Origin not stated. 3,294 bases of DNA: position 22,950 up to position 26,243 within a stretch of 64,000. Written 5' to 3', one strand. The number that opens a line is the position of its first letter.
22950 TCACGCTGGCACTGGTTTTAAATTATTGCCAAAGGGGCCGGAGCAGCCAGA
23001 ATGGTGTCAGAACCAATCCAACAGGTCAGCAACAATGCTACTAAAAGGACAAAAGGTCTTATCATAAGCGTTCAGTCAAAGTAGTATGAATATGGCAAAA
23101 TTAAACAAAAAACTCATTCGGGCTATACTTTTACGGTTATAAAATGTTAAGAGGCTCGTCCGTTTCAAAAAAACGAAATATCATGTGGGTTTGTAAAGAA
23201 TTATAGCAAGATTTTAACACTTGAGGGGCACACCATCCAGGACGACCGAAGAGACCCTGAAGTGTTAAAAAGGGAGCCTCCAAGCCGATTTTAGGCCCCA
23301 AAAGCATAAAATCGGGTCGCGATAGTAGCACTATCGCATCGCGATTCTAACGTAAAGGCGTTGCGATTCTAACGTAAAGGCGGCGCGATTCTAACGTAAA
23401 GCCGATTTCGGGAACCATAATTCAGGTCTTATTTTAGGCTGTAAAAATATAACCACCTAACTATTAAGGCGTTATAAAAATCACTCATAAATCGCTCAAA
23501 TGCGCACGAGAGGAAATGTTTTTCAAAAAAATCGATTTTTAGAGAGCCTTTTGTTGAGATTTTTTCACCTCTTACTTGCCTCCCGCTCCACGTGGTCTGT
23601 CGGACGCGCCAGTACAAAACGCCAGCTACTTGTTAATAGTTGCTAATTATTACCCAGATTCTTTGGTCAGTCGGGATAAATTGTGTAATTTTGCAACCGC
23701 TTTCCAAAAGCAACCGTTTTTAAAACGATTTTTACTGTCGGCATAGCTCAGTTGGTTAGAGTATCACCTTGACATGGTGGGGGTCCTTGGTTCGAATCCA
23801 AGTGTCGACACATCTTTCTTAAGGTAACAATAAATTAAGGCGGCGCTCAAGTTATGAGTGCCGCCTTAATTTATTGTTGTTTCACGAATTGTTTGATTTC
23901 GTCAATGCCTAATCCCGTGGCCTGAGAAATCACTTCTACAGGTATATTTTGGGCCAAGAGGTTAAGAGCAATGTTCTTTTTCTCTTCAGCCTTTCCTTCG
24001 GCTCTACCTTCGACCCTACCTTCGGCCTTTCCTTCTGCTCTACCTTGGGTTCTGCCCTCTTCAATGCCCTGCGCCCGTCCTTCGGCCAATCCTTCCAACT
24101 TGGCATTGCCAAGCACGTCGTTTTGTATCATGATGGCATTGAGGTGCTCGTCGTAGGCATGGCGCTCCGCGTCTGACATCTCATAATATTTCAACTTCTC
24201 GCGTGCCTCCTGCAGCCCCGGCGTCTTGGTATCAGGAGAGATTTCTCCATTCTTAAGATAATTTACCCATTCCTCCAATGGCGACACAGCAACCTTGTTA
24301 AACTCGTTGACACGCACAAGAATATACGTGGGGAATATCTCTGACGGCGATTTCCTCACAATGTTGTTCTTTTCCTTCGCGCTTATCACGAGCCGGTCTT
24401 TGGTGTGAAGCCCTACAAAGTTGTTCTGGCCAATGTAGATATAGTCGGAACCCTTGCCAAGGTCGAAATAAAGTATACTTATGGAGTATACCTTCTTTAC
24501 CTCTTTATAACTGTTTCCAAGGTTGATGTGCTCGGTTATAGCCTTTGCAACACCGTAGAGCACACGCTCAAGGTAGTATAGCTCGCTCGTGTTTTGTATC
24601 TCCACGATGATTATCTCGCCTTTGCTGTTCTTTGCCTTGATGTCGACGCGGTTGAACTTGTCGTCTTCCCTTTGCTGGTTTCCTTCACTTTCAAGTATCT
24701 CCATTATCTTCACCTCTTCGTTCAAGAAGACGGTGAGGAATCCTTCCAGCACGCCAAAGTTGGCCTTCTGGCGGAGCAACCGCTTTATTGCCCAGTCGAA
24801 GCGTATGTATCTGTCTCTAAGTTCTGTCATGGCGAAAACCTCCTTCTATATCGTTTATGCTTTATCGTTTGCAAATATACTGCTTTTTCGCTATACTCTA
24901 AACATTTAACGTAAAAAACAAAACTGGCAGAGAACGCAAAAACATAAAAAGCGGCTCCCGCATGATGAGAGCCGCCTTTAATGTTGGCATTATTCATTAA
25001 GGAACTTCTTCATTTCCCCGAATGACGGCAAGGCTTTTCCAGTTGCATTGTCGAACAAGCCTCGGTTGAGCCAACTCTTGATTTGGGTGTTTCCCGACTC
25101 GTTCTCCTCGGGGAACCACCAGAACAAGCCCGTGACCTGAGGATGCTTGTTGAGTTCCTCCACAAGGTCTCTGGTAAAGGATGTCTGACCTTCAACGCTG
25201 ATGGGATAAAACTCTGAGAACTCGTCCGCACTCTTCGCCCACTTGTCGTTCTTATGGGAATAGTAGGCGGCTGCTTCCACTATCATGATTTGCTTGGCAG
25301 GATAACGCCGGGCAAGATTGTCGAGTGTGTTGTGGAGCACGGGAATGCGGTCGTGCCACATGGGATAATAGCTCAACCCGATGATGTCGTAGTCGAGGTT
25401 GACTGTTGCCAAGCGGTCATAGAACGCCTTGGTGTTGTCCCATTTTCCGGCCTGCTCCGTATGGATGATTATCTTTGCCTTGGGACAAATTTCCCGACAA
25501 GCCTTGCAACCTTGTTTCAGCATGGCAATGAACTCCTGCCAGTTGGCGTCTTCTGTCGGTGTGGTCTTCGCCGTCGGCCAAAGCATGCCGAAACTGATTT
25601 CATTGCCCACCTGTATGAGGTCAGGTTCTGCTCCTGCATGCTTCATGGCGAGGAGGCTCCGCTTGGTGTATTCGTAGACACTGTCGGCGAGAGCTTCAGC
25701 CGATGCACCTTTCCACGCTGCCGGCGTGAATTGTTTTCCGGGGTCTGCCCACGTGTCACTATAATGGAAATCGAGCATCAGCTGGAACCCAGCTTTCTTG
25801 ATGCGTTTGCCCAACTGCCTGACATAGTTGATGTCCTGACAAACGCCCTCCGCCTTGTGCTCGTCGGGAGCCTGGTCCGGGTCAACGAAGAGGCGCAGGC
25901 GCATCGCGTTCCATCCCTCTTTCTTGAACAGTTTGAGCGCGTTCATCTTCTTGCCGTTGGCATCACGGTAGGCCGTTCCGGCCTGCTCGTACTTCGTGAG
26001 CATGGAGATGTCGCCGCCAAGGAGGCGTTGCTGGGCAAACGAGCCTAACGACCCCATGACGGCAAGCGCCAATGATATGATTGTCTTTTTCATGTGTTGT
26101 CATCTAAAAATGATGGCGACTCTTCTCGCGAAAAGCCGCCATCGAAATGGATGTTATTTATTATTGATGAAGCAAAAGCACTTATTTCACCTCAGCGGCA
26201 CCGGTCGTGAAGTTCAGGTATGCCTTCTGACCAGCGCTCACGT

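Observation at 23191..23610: Unclassified ~0.4-0.5 kb structured intergenic repeat family: three good copies in 64 kb (copy A)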

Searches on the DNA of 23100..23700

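Call 104: search_rna_families(source=window, start=23100, end=23700, threshold=evalue, max_evalue=10)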
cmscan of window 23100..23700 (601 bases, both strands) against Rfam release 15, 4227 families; matches with E-value up to 10: 3.
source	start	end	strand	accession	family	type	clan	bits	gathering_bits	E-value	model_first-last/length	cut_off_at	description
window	23403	23484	-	RF02900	AaHKsRNA82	Gene; sRNA;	-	19.4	51.4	3.1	1-81/81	no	Aggregatibacter sRNA 82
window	23206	23280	-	RF04160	MIR868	Gene; miRNA;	-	13.3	200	9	1-194/194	no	MIR868 microRNA precursor family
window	23112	23130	-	RF01121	sR38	Gene; snRNA; snoRNA; CD-box;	-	11.2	50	5.3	41-59/59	no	Small nucleolar RNA sR38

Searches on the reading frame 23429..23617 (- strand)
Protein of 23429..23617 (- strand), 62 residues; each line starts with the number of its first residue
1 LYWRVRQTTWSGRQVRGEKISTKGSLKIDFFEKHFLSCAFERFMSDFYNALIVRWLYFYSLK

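Call 75: list_cluster_members(proteins=[window:23429-23617:-, window:23137-23331:-, window:23500-23646:+, window:47169-47492:-, window:63591-63800:-, window:47281-47397:+, window:47595-47699:-, window:47680-47790:-])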
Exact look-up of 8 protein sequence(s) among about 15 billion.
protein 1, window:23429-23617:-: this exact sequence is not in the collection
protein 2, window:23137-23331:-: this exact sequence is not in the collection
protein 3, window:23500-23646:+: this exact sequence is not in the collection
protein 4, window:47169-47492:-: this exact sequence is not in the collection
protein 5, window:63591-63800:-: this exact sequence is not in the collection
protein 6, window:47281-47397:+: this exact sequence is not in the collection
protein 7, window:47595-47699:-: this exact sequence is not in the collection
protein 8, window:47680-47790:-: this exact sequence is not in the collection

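Call 82: search_protein_representatives(protein=window:23429-23617:-)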
Query: 62 residues. Proteins with E-value up to 0.001 (for the whole library): 1; up to 1e-10: 0; up to 1e-30: 0. The best 1 are listed.
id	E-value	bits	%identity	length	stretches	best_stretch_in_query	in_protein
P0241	7.0e-05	39.2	44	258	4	12-34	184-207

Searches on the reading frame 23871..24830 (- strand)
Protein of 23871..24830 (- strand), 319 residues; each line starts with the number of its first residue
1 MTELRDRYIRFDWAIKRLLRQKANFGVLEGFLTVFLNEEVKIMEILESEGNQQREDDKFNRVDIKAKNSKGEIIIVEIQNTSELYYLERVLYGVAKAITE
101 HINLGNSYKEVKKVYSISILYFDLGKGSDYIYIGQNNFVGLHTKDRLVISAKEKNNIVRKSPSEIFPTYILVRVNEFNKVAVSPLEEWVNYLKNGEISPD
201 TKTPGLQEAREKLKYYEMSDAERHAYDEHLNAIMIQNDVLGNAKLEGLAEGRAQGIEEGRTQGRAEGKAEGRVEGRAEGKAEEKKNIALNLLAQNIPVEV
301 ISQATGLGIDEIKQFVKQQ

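Call 14: search_protein_families(library=pfam, proteins=[window:23871-24830:-])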
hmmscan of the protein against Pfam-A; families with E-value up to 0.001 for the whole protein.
window:23871-24830:- (319 aa): 1 family
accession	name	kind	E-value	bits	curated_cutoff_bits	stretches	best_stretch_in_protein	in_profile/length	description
PF12784.13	PDDEXK_2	-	6.9e-26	91.8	27.4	1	11-130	3-124/229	PD-(D/E)XK nuclease family transposase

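Call 49: find_encoding_contigs(protein=window:23871-24830:-, flank=3000, max_places=10)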
Protein window:23871-24830:- (319 aa): 8 contigs read that carry it; 6 places shown.
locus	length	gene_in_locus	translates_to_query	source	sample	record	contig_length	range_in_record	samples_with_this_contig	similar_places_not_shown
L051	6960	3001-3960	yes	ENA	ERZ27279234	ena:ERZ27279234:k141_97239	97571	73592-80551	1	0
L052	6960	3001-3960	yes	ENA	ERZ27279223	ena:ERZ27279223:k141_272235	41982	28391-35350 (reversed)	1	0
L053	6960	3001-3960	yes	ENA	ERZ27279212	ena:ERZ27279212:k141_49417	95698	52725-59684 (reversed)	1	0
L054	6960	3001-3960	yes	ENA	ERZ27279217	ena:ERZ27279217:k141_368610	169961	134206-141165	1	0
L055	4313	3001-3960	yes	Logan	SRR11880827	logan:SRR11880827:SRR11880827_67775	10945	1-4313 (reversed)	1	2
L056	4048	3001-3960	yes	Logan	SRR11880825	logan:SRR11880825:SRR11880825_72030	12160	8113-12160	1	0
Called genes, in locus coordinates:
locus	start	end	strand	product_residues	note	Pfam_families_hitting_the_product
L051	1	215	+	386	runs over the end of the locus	PF14292:SusE (weak), PF16411:SusF_SusE (faint)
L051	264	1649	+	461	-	PF17142:SusF_N, PF26120:CBM_1st_SusF, PF16411:SusF_SusE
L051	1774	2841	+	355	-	PF07745:Glyco_hydro_53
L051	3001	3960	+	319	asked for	PF12784:PDDEXK_2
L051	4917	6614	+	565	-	PF14322:SusD-like_3 (weak), PF07980:SusD_RagB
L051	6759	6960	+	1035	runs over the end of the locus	PF25275:Golvesin_C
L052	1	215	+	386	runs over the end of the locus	PF14292:SusE (weak), PF16411:SusF_SusE (faint)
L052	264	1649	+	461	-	PF17142:SusF_N, PF26120:CBM_1st_SusF, PF16411:SusF_SusE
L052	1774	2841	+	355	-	PF07745:Glyco_hydro_53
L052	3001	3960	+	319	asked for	PF12784:PDDEXK_2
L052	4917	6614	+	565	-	PF14322:SusD-like_3 (weak), PF07980:SusD_RagB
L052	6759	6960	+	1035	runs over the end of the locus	PF25275:Golvesin_C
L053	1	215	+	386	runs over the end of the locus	PF14292:SusE (weak), PF16411:SusF_SusE (faint)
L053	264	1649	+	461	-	PF17142:SusF_N, PF26120:CBM_1st_SusF, PF16411:SusF_SusE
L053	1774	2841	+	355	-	PF07745:Glyco_hydro_53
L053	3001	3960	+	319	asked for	PF12784:PDDEXK_2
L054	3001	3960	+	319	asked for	PF12784:PDDEXK_2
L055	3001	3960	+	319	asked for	PF12784:PDDEXK_2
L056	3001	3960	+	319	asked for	PF12784:PDDEXK_2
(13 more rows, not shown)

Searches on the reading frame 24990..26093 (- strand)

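Call 14: search_protein_families(library=pfam, proteins=[window:24990-26093:-])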
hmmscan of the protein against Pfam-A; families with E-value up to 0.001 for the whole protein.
window:24990-26093:- (367 aa): 1 family
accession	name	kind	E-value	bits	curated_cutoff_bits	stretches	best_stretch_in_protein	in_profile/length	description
PF07745.19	Glyco_hydro_53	-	4e-94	315.8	24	1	26-358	3-337/340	Glycosyl hydrolase family 53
